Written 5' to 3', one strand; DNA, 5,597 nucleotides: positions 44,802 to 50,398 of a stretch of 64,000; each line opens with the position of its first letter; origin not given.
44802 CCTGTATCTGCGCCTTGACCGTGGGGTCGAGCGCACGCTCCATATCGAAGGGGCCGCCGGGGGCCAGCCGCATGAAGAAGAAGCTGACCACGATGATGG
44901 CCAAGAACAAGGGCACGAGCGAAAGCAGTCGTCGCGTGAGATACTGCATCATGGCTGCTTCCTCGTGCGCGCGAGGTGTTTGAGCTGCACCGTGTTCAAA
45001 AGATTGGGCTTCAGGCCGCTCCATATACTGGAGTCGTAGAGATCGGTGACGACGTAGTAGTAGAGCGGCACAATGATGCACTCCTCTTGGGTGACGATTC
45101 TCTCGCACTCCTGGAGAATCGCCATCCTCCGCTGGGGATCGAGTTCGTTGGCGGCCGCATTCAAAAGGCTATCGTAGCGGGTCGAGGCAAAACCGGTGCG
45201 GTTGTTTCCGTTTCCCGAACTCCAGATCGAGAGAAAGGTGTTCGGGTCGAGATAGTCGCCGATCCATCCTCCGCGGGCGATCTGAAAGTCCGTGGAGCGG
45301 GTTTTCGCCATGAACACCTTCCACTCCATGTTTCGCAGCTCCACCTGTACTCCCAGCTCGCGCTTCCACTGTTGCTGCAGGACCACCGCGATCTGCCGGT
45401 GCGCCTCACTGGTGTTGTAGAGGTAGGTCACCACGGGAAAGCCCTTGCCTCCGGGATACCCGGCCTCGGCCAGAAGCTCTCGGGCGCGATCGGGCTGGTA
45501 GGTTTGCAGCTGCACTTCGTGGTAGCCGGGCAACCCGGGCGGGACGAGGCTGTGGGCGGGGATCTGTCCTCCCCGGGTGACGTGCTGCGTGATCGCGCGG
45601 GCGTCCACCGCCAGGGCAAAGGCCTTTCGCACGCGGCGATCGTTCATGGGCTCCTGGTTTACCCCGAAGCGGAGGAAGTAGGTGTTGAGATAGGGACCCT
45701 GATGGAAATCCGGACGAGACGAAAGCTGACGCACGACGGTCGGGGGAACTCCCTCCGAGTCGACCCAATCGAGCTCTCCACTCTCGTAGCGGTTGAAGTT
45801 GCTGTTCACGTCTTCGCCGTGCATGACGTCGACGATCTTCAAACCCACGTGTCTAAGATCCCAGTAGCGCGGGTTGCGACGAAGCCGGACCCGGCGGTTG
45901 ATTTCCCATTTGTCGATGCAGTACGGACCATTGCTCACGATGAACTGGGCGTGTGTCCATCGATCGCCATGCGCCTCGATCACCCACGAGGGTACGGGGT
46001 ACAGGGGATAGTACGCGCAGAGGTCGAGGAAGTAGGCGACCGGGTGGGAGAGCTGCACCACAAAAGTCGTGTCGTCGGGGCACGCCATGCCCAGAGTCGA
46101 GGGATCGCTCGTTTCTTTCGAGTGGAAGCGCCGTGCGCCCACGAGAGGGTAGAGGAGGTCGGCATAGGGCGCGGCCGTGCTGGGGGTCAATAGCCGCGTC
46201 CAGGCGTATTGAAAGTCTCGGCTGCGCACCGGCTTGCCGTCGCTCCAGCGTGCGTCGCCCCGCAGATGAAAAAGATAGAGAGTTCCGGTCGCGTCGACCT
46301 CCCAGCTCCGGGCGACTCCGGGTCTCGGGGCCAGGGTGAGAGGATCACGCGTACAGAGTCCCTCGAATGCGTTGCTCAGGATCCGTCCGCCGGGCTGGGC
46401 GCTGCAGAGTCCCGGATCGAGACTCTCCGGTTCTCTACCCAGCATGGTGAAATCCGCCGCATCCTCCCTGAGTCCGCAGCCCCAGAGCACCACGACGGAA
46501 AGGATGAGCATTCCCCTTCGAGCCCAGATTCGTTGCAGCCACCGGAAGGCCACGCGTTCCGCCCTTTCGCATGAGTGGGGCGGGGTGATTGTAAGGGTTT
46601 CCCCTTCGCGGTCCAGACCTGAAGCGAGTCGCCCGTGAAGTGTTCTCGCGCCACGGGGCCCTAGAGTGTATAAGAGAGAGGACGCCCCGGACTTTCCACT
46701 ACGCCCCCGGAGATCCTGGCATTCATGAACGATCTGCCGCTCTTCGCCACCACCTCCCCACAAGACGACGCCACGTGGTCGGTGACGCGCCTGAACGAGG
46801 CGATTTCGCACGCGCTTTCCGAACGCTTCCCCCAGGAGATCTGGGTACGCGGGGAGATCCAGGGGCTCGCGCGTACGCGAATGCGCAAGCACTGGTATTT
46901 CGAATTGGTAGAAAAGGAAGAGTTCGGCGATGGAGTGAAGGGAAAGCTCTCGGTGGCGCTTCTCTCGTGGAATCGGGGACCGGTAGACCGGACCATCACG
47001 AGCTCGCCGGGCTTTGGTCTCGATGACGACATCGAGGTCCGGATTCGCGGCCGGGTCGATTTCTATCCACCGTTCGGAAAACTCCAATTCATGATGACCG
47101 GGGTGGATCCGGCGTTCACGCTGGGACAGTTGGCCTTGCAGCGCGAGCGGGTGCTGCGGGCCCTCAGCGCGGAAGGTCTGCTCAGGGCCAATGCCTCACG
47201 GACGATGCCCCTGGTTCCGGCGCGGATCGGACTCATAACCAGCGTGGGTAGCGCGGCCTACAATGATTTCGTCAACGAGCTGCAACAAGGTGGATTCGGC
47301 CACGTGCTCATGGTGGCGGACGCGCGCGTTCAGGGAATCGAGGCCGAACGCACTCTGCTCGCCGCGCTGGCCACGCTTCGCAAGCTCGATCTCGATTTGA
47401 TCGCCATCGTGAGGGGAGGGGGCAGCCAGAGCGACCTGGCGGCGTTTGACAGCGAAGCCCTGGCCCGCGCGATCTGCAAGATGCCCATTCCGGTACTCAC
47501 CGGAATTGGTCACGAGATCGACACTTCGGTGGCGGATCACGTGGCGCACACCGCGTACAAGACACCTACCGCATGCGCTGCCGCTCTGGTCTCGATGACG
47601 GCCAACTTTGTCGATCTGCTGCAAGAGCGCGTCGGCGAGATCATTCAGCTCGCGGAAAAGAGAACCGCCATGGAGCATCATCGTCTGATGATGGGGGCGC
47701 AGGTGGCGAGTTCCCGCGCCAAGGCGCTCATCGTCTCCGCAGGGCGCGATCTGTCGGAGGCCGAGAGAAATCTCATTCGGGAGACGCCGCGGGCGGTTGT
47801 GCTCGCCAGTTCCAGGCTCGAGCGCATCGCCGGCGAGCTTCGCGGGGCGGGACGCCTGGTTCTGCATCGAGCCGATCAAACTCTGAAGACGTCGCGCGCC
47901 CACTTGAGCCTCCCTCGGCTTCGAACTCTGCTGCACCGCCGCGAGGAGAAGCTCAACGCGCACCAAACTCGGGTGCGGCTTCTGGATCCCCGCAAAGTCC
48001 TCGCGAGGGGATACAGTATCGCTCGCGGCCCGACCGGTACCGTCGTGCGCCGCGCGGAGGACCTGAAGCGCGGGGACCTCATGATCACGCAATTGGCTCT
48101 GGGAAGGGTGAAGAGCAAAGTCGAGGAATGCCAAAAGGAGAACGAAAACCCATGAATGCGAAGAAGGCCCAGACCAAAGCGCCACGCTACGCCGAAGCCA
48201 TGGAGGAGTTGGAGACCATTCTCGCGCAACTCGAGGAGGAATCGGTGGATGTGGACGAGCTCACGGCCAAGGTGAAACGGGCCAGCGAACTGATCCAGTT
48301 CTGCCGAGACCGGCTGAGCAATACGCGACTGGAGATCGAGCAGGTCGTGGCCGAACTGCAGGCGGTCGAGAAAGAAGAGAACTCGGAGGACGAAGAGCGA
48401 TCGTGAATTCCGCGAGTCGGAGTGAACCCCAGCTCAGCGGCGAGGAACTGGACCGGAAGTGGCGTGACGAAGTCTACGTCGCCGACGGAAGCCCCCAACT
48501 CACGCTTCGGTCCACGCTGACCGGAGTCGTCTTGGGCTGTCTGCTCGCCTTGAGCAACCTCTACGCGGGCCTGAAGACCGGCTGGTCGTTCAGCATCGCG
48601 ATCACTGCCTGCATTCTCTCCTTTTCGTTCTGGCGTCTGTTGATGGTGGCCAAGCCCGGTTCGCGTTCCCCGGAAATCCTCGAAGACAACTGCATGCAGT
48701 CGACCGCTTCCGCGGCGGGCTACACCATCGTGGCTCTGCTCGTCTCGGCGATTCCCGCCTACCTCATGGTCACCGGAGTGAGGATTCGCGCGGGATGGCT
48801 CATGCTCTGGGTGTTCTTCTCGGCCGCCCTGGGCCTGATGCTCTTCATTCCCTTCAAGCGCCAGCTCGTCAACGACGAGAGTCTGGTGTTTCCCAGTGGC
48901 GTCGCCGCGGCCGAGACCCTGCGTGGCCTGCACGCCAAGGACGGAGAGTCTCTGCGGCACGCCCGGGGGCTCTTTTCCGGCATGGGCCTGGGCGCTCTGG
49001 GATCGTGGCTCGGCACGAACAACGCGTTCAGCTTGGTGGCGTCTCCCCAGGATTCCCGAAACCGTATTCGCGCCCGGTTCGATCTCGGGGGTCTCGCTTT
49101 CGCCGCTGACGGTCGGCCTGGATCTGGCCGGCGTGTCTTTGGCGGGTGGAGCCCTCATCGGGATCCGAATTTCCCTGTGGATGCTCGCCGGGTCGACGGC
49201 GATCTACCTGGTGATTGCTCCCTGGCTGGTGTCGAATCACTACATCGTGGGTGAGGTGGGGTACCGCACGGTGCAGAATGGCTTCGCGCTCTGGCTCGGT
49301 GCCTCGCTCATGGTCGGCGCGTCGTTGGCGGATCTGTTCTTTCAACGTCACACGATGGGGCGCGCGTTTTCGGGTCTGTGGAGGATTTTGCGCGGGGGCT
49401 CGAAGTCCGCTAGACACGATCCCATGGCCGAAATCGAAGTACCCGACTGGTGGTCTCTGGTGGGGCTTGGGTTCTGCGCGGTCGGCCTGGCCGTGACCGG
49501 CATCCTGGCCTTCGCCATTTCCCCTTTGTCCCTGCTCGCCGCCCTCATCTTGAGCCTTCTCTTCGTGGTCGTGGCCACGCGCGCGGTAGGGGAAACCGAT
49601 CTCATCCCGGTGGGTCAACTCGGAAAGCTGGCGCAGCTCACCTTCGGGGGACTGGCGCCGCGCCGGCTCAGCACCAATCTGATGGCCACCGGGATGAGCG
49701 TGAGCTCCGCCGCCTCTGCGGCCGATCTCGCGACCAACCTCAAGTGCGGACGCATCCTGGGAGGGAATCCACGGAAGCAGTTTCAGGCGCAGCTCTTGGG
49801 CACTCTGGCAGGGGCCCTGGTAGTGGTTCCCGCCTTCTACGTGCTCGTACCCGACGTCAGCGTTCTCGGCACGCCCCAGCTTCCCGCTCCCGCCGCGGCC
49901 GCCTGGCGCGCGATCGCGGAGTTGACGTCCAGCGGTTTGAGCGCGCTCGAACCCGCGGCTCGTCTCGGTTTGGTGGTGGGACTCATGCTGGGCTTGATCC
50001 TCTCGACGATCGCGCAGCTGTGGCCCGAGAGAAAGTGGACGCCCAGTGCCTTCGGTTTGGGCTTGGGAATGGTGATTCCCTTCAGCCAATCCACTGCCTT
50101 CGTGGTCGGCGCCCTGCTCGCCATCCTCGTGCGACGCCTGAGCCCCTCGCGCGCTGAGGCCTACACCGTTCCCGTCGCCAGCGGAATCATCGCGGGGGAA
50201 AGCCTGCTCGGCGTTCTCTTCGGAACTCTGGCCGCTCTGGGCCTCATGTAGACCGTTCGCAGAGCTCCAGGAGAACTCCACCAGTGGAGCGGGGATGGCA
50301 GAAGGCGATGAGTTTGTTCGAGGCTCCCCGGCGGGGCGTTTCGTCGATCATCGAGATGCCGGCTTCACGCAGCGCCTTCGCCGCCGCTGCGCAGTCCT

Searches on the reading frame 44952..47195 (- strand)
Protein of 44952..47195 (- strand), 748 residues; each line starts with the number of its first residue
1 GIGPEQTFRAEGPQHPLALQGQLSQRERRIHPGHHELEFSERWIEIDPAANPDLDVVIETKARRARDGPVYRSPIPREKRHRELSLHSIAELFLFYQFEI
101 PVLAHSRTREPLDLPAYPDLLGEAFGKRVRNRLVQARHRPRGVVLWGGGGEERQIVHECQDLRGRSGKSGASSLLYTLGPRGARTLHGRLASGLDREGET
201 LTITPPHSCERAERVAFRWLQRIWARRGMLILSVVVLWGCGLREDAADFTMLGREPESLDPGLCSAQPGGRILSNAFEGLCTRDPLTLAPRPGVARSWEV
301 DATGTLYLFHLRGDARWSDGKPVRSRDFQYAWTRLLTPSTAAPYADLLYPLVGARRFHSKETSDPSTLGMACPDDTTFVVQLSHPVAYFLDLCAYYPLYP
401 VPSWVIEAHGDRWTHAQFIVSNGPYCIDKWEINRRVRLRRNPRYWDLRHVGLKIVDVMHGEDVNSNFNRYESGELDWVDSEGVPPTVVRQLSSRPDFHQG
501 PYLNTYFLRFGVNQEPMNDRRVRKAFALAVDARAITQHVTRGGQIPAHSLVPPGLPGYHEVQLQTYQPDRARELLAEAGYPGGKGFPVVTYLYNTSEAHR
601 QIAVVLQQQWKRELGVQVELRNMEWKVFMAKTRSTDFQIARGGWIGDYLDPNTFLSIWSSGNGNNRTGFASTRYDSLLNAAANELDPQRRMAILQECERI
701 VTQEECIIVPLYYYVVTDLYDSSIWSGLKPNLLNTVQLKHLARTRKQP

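Call 32: search_protein_families(library=pfam, proteins=[window:44952-47195:-], max_evalue=0.001)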
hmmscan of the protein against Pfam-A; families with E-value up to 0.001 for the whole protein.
window:44952-47195:- (748 aa): 1 family
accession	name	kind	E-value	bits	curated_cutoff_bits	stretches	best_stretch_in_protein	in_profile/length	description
PF00496.27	SBP_bac_5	-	2.1e-87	294.1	32.4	1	290-665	2-367/368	Bacterial extracellular solute-binding proteins, family 5 Middle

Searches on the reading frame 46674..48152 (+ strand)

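Call 32: search_protein_families(library=pfam, proteins=[window:46674-48152:+], max_evalue=0.001)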
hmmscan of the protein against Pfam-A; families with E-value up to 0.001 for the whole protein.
window:46674-48152:+ (493 aa): 2 families
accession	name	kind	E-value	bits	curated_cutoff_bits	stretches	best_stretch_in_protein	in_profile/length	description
PF02601.20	Exonuc_VII_L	-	5.3e-67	227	35.9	1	169-481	1-314/315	Exonuclease VII, large subunit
PF13742.12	tRNA_anti_2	-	2.7e-16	60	27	1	35-143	1-93/95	OB-fold nucleic acid binding domain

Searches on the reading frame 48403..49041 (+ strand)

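Call 68: search_protein_families(library=pfam, proteins=[window:48403-49041:+], max_evalue=0.01)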
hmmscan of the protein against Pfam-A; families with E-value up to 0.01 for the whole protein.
window:48403-49041:+ (213 aa): 1 family
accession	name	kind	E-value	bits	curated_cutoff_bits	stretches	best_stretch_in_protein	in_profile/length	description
PF03169.20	OPT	-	5.2e-33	115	25.8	1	32-203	1-178/623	OPT oligopeptide transporter protein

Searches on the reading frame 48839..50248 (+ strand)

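Call 32: search_protein_families(library=pfam, proteins=[window:48839-50248:+], max_evalue=0.001)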
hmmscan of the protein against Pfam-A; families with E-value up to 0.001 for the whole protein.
window:48839-50248:+ (470 aa): 1 family
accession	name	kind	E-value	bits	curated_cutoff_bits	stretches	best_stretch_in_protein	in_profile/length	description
PF03169.20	OPT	-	6e-53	180.9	25.8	1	67-461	194-619/623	OPT oligopeptide transporter protein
